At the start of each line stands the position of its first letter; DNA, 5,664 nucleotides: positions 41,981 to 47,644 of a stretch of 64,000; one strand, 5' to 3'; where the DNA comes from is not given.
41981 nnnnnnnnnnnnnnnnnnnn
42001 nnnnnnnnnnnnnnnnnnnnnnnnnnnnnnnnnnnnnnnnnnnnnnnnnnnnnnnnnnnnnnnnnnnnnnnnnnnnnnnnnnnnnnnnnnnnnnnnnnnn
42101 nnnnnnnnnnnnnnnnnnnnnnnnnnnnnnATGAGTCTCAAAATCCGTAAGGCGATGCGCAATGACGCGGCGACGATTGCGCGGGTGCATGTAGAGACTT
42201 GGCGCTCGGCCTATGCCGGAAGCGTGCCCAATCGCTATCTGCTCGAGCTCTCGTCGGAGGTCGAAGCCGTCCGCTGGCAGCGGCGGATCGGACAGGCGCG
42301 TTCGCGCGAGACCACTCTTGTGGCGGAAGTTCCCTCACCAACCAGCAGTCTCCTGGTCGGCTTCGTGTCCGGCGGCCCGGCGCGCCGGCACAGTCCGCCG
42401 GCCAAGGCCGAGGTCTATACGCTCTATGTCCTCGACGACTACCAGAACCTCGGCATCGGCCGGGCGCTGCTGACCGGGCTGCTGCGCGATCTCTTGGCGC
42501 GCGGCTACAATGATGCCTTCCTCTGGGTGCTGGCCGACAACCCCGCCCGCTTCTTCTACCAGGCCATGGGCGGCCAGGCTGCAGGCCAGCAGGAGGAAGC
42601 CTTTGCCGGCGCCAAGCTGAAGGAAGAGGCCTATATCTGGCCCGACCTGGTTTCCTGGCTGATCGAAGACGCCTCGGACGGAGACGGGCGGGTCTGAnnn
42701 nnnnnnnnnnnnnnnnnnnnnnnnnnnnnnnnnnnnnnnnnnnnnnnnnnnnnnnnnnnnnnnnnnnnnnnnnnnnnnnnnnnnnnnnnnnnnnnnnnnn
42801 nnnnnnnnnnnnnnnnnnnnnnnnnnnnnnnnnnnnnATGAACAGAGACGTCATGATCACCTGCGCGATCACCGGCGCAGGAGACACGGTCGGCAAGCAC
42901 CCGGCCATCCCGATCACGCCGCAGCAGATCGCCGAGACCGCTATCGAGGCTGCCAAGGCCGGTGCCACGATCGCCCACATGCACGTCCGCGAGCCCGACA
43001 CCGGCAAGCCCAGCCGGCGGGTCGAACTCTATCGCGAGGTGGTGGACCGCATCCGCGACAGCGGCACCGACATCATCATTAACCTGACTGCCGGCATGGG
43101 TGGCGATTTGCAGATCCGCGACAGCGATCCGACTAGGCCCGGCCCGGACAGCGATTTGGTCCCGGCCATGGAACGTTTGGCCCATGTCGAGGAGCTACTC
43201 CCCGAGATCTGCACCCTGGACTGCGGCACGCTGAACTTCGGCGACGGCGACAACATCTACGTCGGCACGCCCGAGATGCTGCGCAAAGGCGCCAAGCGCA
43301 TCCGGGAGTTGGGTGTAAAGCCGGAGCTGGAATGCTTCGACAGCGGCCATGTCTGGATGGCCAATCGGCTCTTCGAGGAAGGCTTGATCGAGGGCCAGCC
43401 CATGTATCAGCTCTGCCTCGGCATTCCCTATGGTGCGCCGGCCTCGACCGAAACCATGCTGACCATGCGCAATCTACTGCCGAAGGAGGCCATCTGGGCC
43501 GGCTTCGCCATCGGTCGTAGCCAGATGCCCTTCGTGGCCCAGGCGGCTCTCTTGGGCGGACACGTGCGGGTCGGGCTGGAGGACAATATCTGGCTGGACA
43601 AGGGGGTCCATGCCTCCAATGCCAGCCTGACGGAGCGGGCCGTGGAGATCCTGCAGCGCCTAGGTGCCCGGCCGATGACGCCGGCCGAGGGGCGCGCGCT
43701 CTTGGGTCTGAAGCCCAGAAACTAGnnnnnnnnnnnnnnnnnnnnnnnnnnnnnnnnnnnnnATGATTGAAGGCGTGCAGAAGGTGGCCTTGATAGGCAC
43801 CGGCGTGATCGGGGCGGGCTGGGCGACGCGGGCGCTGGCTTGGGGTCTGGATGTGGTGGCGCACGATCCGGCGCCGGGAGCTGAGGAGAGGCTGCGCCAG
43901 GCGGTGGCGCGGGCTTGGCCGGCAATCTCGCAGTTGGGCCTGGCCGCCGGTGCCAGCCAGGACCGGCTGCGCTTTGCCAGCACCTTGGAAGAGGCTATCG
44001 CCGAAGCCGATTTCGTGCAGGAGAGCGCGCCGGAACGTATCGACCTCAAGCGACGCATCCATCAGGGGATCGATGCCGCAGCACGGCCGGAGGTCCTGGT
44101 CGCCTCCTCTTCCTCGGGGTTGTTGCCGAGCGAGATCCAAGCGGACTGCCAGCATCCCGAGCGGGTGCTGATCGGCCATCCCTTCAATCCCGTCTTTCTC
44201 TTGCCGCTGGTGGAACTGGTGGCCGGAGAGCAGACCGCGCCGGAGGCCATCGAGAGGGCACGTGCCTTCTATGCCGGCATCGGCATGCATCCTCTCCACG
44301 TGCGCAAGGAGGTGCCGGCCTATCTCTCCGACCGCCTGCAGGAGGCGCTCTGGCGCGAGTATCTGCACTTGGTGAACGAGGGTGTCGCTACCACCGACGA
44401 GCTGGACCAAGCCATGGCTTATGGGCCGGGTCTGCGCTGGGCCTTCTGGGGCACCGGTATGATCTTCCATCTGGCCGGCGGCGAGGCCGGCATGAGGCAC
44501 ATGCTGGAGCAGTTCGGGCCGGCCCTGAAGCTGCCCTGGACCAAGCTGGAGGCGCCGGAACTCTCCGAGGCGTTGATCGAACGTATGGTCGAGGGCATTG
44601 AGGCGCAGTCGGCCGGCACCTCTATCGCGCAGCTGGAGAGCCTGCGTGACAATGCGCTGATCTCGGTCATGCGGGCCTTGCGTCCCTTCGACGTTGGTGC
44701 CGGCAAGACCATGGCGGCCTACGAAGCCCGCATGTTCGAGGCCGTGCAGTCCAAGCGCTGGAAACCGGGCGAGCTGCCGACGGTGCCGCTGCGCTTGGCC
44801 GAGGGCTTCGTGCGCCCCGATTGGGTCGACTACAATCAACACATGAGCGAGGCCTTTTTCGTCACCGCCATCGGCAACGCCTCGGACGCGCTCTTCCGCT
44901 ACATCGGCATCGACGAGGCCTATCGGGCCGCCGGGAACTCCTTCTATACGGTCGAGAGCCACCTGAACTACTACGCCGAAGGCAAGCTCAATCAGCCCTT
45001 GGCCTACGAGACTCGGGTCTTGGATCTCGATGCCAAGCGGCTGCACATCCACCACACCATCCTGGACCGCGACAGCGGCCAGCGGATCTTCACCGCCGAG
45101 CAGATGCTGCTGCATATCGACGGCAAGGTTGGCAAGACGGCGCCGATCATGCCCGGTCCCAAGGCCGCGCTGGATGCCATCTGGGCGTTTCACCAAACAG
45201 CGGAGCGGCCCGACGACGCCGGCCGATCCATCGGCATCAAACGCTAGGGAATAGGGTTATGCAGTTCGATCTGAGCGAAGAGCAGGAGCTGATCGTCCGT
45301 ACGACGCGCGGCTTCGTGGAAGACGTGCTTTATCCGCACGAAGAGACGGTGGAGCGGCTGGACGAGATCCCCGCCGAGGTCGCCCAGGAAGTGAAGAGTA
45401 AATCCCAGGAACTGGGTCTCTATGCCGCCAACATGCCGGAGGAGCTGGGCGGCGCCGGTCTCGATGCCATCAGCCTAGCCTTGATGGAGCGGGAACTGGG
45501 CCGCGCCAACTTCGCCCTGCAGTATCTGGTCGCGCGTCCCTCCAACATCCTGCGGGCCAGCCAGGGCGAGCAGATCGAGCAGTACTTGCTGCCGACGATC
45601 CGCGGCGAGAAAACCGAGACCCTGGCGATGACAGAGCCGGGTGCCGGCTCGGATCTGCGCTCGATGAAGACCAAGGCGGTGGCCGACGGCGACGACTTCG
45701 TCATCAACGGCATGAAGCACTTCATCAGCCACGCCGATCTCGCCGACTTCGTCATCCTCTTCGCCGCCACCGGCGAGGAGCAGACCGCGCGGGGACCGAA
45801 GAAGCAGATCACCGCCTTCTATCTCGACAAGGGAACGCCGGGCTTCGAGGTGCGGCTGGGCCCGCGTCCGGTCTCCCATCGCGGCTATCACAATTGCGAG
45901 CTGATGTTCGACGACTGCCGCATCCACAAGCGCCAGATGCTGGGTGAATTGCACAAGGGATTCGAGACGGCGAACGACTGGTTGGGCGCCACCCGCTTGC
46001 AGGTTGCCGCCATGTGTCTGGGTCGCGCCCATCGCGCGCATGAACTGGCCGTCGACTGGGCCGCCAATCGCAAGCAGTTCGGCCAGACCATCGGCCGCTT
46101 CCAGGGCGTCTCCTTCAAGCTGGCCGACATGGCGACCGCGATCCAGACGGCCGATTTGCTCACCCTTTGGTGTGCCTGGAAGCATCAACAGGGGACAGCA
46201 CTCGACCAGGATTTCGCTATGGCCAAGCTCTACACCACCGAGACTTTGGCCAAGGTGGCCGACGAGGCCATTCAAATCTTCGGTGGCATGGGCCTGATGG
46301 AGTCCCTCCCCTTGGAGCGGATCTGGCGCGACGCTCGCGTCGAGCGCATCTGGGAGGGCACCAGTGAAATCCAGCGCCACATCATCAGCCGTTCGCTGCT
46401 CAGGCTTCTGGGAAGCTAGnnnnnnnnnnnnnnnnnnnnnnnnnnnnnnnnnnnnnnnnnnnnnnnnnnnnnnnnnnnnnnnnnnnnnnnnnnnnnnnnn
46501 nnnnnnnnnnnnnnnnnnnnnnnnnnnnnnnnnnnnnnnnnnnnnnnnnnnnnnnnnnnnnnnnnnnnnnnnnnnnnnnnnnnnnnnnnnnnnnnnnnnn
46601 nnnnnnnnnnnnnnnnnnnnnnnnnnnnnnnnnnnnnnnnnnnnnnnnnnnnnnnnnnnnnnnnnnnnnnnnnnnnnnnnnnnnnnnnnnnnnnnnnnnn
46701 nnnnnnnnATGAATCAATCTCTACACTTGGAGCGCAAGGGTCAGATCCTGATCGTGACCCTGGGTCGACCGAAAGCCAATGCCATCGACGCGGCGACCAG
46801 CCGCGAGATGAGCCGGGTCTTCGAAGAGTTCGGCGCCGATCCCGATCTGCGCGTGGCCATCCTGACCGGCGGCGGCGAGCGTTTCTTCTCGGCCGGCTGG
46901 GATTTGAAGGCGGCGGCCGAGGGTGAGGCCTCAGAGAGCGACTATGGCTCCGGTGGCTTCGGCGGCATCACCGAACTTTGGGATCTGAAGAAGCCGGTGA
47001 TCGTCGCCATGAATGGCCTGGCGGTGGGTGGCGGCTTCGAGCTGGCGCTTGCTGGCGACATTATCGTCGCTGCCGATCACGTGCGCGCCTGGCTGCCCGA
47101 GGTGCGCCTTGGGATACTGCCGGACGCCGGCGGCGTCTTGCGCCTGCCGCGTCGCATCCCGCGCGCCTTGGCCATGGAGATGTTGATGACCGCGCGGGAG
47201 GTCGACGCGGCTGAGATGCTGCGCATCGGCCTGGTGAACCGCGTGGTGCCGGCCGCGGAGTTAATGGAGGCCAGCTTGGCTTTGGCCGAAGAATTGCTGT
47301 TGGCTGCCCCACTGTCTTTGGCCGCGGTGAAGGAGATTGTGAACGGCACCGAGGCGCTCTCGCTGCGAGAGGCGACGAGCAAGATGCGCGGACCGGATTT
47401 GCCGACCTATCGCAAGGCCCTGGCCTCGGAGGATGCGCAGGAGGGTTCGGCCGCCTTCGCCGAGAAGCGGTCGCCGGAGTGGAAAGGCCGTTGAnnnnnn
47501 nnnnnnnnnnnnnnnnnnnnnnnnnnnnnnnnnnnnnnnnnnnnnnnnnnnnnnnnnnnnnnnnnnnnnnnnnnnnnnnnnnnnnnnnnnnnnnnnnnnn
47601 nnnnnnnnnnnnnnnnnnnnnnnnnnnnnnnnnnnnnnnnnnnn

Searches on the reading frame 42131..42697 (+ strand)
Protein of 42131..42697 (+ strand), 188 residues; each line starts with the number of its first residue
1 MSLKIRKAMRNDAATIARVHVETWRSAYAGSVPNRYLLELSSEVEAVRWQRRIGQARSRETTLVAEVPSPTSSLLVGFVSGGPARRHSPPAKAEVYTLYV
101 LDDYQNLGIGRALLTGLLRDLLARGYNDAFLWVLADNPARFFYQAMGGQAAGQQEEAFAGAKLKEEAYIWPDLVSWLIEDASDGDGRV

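Call 22: search_protein_families(library=pfam, proteins=[window:42131-42697:+])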
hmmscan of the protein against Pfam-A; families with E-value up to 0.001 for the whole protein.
window:42131-42697:+ (188 aa): 4 families
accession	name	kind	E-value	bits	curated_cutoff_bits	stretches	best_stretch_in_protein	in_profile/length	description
PF00583.31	Acetyltransf_1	-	3.1e-11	44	20.7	1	58-147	31-115/116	Acetyltransferase (GNAT) family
PF13508.13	Acetyltransf_7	-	1.3e-08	35.5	27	1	61-147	4-81/84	Acetyltransferase (GNAT) domain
PF08445.16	FR47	-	4.9e-08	33.3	22.1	1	93-153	22-82/86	FR47-like protein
PF13673.13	Acetyltransf_10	-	2.1e-07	31.4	23.6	1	88-156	52-115/128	Acetyltransferase (GNAT) domain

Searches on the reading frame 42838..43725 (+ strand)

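Call 22: search_protein_families(library=pfam, proteins=[window:42838-43725:+])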
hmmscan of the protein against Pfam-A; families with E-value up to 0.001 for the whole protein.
window:42838-43725:+ (295 aa): 1 family
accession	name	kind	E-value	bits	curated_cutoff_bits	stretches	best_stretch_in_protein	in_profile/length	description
PF05853.18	BKACE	-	4.6e-100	334.9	24.8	1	5-291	2-274/274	beta-keto acid cleavage enzyme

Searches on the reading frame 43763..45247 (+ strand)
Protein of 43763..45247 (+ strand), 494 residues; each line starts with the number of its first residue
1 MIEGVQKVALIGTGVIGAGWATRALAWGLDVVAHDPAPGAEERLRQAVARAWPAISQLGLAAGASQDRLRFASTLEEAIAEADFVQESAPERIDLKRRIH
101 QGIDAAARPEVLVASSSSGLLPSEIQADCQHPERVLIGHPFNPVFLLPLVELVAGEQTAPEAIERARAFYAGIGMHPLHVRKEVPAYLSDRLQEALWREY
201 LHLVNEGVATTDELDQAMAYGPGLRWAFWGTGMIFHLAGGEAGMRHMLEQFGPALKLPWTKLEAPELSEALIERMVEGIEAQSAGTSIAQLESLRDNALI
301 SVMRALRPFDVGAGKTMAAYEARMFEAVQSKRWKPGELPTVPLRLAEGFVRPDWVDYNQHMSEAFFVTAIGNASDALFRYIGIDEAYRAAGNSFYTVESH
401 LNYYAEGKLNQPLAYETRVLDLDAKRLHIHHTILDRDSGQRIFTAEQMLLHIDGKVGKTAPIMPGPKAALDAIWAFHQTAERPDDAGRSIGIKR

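Call 22: search_protein_families(library=pfam, proteins=[window:43763-45247:+])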
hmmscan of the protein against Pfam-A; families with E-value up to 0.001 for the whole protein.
window:43763-45247:+ (494 aa): 4 families
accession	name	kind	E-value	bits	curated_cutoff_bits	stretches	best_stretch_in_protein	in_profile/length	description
PF02737.24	3HCDH_N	-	3.7e-42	144.7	22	1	7-183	1-179/180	3-hydroxyacyl-CoA dehydrogenase, NAD binding domain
PF13279.12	4HBT_2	-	2.8e-23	83.1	25.5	1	350-467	1-119/122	Thioesterase-like superfamily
PF00725.27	3HCDH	-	1.8e-10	41.7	22.1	1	189-262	4-81/97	3-hydroxyacyl-CoA dehydrogenase, C-terminal domain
PF02826.25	2-Hacid_dh_C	-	0.0002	21.2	25.1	0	6-46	37-77/178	D-isomer specific 2-hydroxyacid dehydrogenase, NAD binding domain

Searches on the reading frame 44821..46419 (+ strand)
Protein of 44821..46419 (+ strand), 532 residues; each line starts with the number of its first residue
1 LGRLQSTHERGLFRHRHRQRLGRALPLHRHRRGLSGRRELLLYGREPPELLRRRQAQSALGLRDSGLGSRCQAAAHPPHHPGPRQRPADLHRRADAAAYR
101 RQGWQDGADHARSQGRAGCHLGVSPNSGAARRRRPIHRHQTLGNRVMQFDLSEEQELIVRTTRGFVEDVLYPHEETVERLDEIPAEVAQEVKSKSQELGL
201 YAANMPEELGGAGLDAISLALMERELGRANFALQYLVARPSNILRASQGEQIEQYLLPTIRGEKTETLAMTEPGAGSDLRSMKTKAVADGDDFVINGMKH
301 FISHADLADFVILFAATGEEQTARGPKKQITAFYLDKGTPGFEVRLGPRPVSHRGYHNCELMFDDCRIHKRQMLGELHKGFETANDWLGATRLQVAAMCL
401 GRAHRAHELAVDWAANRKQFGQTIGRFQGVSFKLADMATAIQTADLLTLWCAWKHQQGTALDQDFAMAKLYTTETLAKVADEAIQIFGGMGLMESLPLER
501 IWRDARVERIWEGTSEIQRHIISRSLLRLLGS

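Call 22: search_protein_families(library=pfam, proteins=[window:44821-46419:+])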
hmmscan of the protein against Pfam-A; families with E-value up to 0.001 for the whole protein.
window:44821-46419:+ (532 aa): 5 families
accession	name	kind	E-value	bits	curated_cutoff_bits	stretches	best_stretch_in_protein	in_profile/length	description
PF00441.29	Acyl-CoA_dh_1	-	2.6e-47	161.2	22.4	1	379-527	2-150/150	Acyl-CoA dehydrogenase, C-terminal domain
PF02770.24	Acyl-CoA_dh_M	-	1.3e-23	83.4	33.3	1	268-366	2-97/97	Acyl-CoA dehydrogenase, middle domain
PF08028.16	Acyl-CoA_dh_2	-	3.2e-19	70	22.7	1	395-515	3-133/134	Acyl-CoA dehydrogenase, C-terminal domain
PF02771.21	Acyl-CoA_dh_N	-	9.9e-17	61.8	22.9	1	152-263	1-113/113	Acyl-CoA dehydrogenase, N-terminal domain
PF22924.1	ACOX_C_alpha1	-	0.0009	19.5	27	0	461-526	103-168/169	Acyl-CoA oxidase, C-alpha1 domain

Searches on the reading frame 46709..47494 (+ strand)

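Call 22: search_protein_families(library=pfam, proteins=[window:46709-47494:+])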
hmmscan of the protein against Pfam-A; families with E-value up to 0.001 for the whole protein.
window:46709-47494:+ (261 aa): 2 families
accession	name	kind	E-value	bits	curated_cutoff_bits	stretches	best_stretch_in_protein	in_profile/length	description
PF00378.25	ECH_1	-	3.1e-67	227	27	1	9-260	2-250/251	Enoyl-CoA hydratase/isomerase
PF16113.10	ECH_2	-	3.9e-31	109.2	27.2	1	15-216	3-204/335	Enoyl-CoA hydratase/isomerase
